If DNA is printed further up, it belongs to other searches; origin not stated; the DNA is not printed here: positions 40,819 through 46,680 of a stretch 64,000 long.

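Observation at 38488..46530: Two nuclear-pore/transport genes flank histone H3: an FG-repeat RanBD protein and a Nup155/Nup170 homologue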

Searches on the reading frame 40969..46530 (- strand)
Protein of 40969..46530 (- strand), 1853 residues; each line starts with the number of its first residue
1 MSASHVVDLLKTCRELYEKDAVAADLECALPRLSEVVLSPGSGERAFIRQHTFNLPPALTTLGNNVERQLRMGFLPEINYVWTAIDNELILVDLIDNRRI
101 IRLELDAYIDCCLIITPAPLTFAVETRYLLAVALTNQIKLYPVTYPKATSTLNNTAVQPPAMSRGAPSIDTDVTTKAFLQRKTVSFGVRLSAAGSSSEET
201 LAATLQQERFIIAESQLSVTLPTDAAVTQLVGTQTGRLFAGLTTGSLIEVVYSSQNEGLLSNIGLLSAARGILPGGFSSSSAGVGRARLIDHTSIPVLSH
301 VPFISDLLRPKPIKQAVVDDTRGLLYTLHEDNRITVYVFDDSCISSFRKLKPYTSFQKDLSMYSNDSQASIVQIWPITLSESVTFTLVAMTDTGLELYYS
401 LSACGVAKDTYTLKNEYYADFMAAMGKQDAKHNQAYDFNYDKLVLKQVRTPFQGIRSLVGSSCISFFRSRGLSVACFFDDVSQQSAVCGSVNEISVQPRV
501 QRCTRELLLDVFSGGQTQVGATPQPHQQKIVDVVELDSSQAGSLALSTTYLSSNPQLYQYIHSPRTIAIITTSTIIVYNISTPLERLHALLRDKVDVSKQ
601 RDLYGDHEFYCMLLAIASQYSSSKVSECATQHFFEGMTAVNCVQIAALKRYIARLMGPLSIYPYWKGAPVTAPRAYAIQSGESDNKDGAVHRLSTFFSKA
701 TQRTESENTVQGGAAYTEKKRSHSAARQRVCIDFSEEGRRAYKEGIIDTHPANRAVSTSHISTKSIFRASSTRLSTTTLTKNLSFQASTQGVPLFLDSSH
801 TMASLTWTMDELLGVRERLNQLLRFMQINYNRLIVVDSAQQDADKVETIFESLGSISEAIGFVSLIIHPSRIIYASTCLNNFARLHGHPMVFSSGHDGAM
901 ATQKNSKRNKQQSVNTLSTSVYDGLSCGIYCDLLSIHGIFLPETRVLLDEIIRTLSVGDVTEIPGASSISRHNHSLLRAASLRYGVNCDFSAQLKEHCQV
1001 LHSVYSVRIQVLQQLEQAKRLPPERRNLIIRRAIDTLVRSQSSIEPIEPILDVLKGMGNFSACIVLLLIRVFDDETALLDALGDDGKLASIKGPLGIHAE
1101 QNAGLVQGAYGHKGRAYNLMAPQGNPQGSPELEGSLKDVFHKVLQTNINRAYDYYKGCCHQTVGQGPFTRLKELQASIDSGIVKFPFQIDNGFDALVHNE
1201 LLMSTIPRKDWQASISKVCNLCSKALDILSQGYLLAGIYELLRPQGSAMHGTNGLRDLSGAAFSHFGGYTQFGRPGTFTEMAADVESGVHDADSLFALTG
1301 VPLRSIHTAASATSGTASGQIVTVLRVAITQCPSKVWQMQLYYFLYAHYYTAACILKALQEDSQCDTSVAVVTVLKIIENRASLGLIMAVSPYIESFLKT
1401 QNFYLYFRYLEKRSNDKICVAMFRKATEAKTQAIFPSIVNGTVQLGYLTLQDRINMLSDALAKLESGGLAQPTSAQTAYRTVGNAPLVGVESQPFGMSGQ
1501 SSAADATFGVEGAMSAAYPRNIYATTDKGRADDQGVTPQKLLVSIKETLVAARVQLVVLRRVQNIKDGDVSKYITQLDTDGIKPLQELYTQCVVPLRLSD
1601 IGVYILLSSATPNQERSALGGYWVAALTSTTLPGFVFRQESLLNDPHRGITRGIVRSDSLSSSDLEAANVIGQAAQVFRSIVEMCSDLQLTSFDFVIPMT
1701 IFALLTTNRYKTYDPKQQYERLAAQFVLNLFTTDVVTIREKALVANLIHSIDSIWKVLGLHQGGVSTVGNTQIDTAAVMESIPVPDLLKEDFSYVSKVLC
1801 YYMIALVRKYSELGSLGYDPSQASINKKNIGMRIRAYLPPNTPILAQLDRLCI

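Call 3: search_protein_families(library=pfam, proteins=[window:40969-46530:-], max_evalue=1)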
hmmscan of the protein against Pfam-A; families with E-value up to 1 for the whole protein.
window:40969-46530:- (1853 aa): 2 families
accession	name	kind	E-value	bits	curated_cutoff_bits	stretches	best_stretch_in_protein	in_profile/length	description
PF08801.17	Nucleoporin_N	-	1.5e-22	80.4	23.7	2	216-573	127-426/430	Nup133 N terminal like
PF03177.20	Nucleoporin_C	-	0.018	14.2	25.9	1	1533-1609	438-519/672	Non-repetitive/WGA-negative nucleoporin C-terminal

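Call 5: search_solved_structures(query=window:40969-46530:-, max_evalue=1, show_alignments=3)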
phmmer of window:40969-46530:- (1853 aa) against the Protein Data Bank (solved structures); distinct sequences matched with E-value up to 1: 16.
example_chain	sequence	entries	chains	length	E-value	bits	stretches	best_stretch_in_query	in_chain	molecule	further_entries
7n85_0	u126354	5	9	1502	1e-09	39.6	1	46-160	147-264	Nucleoporin NUP170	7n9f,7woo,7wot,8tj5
5hax_A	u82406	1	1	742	2.6e-08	35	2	53-154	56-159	Nucleoporin NUP170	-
7tbi_A2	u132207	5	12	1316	1.2e-07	32.8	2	53-154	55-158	Nup157/Nup170 | NUP155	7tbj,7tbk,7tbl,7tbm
7tbj_A2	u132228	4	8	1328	1.2e-07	32.8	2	53-154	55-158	NUP155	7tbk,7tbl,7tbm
7tbl_A5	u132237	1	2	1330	1.2e-07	32.8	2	53-154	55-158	NUP155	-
7tbj_A5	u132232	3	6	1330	1.2e-07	32.8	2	53-154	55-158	NUP155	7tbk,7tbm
7n85_1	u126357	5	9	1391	2.6e-06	28.3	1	46-158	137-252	Nucleoporin NUP157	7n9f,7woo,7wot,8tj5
4mhc_A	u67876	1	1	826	2.7e-06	28.3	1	46-156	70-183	Nucleoporin NUP157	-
7fik_W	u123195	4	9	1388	0.00071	20.3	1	286-401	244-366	Nup155-prov protein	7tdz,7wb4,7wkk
7eye_A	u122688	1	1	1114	0.00073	20.2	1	286-401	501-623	G protein/GFP fusion protein,Nuclear pore complex protein Nup155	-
5a9q_A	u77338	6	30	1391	0.001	19.7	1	286-401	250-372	NUCLEAR PORE COMPLEX PROTEIN NUP155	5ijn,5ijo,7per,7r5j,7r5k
7eyq_A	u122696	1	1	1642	0.0017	19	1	286-401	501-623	G protein/GFP fusion protein,Nuclear pore complex protein Nup155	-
9hcj_D0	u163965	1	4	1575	0.0053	17.4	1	53-149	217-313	Nucleoporin 155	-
7r1y_A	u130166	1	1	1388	0.0093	16.6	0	311-401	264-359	Nuclear pore complex protein Nup155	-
9sob_D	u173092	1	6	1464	0.028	15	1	310-407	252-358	Nuclear pore complex protein NUP155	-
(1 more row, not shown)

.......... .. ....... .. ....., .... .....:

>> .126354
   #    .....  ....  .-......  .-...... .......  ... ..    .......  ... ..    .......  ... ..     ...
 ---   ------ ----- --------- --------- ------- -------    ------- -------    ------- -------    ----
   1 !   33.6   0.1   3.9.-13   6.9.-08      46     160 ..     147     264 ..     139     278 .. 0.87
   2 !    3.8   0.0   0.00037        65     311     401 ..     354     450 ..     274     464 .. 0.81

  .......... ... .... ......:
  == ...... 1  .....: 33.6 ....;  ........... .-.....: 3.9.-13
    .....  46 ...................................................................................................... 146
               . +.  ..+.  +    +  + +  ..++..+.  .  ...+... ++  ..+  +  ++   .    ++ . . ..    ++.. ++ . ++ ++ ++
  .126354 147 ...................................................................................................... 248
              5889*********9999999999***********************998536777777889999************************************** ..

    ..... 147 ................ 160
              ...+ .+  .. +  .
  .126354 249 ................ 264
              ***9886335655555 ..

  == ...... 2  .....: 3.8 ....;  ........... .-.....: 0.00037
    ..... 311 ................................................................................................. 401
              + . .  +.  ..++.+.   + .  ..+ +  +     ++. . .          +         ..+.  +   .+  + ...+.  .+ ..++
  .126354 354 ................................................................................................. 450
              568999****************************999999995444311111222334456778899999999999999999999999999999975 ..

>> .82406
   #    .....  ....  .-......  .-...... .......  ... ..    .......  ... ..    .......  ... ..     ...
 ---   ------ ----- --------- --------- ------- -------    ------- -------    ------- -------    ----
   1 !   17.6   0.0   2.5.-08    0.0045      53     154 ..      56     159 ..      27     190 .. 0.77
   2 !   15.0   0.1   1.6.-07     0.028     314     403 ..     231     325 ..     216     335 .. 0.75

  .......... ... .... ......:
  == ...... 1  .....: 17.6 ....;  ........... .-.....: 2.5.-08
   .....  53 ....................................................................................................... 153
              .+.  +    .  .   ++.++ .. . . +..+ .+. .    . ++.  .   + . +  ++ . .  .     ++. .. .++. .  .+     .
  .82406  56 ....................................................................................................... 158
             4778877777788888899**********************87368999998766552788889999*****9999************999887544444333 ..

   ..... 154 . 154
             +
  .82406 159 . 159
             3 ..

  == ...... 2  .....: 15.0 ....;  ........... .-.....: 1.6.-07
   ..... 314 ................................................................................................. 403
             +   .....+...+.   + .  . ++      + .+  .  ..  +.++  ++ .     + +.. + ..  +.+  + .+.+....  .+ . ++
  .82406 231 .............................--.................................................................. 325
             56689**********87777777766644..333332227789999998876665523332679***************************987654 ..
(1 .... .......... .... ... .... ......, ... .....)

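Call 9: find_homologous_proteins(query=window:40969-46530:-, max_evalue=0.001)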
Query window:40969-46530:- (1853 aa): 5 proteins with E <= 0.001 among 8000 candidates.
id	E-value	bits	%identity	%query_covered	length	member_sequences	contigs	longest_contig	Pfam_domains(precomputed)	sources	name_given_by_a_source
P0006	0.0e+0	3916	94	100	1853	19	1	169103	PF08801.18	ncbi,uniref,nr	ncbi:Hypothetical protein GLP15_4703 [Giardia lamblia P15]|uniref:Nucleoporin Nup133/Nup155-like N-t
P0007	0.0e+0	3633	86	100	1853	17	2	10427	PF08801.18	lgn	-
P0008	0.0e+0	3543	83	100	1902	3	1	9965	PF08801.18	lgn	-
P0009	0.0e+0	3377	80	100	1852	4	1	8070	PF08801.18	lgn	-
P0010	1.9e-278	946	33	99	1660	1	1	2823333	PF08801.18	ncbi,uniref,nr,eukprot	ncbi:Nuclear pore complex subunit [Giardia muris]|uniref:Nuclear pore complex subunit n=1 Tax=Giardi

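Call 11: find_encoding_contigs(protein=P0010, flank=10000, max_places=2)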
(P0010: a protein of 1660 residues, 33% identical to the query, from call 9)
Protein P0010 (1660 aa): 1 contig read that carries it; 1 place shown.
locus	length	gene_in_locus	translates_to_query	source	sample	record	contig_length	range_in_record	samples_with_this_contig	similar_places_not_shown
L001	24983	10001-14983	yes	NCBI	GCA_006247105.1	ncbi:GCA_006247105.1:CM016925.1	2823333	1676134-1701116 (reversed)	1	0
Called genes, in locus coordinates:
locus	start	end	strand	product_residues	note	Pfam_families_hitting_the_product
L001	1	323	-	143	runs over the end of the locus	-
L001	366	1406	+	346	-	PF00154:RecA_N, PF08423:Rad51, PF06745:ATPase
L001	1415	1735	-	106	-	-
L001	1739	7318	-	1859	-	-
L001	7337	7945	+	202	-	PF03637:Mob1_phocein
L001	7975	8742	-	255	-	PF02252:PA28_C (faint)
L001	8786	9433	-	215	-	-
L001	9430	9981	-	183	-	-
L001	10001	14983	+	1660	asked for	PF08801:Nucleoporin_N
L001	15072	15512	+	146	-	PF00125:Histone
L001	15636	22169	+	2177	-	PF00069:Pkinase, PF07714:PK_Tyr_Ser-Thr, PF02518:HATPase_c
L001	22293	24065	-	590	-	PF00023:Ank (faint), PF12796:Ank_2, PF24521:Ank_KRIT1 (faint), PF13606:Ank_3 (faint), PF13637:Ank_4 (faint), PF13857:Ank_5 (weak), PF12796:Ank_2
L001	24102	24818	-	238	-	PF06146:PsiE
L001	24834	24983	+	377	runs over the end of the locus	PF00581:Rhodanese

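Call 20: search_solved_structures(query=A2, max_evalue=1, show_alignments=0)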
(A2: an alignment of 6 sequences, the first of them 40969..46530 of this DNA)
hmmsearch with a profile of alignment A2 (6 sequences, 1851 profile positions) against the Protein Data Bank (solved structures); distinct sequences matched with E-value up to 1: 16.
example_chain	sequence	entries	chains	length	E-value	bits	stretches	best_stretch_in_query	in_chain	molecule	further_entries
7n85_0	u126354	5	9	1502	2.2e-17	65.2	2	46-186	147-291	Nucleoporin NUP170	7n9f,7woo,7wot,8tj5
4mhc_A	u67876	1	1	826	9.2e-13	49.8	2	46-223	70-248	Nucleoporin NUP157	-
5hax_A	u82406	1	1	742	2.4e-12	48.4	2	314-403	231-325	Nucleoporin NUP170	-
7n85_1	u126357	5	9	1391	8.1e-12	46.7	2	46-223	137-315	Nucleoporin NUP157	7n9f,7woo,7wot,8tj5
7tbi_A2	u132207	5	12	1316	1.2e-11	46.1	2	315-403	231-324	Nup157/Nup170 | NUP155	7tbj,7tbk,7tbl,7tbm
7tbl_A5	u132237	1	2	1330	1.2e-11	46.1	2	315-403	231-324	NUP155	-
7tbj_A5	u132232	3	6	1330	1.2e-11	46.1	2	315-403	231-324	NUP155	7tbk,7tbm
7tbj_A2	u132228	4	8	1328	1.3e-11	46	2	315-403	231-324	NUP155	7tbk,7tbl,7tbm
7eye_A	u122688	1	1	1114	7.9e-10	40.1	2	308-401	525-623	G protein/GFP fusion protein,Nuclear pore complex protein Nup155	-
5a9q_A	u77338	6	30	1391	9.5e-10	39.8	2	308-401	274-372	NUCLEAR PORE COMPLEX PROTEIN NUP155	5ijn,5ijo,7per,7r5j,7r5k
7r1y_A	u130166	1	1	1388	1.3e-09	39.4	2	310-401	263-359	Nuclear pore complex protein Nup155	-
7eyq_A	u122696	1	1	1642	2.2e-09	38.7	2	309-401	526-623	G protein/GFP fusion protein,Nuclear pore complex protein Nup155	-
7fik_W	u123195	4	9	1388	1e-08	36.4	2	308-400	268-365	Nup155-prov protein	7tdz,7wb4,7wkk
9hcj_D0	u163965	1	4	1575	2.6e-06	28.4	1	53-149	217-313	Nucleoporin 155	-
9sob_D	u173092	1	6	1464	3.5e-05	24.7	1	301-405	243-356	Nuclear pore complex protein NUP155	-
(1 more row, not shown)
